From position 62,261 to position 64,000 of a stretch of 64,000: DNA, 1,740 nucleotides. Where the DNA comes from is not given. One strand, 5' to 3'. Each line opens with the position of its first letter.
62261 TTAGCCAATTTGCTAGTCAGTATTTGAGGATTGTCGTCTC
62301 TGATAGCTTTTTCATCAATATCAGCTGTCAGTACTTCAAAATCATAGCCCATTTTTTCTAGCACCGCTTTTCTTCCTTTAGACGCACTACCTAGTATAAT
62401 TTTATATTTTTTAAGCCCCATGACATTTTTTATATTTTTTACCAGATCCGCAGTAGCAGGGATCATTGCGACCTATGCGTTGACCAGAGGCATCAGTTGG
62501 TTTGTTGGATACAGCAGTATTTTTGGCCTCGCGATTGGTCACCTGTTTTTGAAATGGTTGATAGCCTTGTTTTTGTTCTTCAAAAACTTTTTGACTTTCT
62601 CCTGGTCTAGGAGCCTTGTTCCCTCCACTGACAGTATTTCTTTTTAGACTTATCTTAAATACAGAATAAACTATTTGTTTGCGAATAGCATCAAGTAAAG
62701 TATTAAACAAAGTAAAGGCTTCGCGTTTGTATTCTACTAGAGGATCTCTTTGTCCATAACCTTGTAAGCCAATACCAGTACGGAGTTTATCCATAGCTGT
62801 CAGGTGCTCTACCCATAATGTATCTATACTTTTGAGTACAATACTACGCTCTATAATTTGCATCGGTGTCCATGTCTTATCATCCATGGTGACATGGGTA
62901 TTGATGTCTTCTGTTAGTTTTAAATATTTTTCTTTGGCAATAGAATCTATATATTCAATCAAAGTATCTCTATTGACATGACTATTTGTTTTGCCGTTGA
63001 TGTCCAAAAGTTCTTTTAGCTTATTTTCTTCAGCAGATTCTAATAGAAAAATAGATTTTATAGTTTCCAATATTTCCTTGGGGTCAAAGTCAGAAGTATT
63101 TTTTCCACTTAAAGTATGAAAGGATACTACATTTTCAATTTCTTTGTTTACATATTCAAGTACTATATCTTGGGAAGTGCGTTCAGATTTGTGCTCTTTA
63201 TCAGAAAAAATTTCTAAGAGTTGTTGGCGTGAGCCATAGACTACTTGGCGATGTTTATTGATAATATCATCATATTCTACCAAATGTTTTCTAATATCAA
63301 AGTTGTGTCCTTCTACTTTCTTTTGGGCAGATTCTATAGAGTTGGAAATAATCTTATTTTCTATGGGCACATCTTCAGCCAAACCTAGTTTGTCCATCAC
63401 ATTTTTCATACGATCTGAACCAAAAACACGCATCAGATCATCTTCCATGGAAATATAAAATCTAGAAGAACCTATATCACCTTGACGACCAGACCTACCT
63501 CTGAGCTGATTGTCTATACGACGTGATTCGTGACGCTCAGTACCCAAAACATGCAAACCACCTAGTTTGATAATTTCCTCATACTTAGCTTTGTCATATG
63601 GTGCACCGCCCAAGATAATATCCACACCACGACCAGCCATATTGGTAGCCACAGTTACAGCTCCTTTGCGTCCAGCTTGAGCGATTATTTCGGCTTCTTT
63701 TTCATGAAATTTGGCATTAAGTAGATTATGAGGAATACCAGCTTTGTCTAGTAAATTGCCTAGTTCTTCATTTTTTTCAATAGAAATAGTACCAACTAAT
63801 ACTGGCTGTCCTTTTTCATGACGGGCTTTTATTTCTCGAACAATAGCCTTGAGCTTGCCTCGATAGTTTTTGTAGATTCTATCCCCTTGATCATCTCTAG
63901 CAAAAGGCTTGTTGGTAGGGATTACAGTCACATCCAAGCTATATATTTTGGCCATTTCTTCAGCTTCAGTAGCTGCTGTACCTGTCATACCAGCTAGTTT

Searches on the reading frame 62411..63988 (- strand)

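Call 9: search_protein_families(library=pfam, proteins=[window:62411-63988:-], max_evalue=0.1)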
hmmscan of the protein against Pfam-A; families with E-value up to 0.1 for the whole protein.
window:62411-63988:- (525 aa): 5 families
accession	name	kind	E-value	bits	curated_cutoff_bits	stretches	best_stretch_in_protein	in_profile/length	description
PF21090.3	P-loop_SecA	-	1.5e-81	273.4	27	2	28-132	1-105/205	SecA P-loop domain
PF07516.18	SecA_SW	-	1.4e-56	192.2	26.7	1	208-446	1-199/200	SecA Wing and Scaffold domain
PF02810.21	SEC-C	-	1.1e-09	38.4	20.4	1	507-524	1-18/19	SEC-C motif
PF00271.37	Helicase_C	-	0.00024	21.8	23.5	1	45-127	2-90/110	Helicase conserved C-terminal domain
PF16845.11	SQAPI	-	0.032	15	31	1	221-292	13-82/83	Aspartic acid proteinase inhibitor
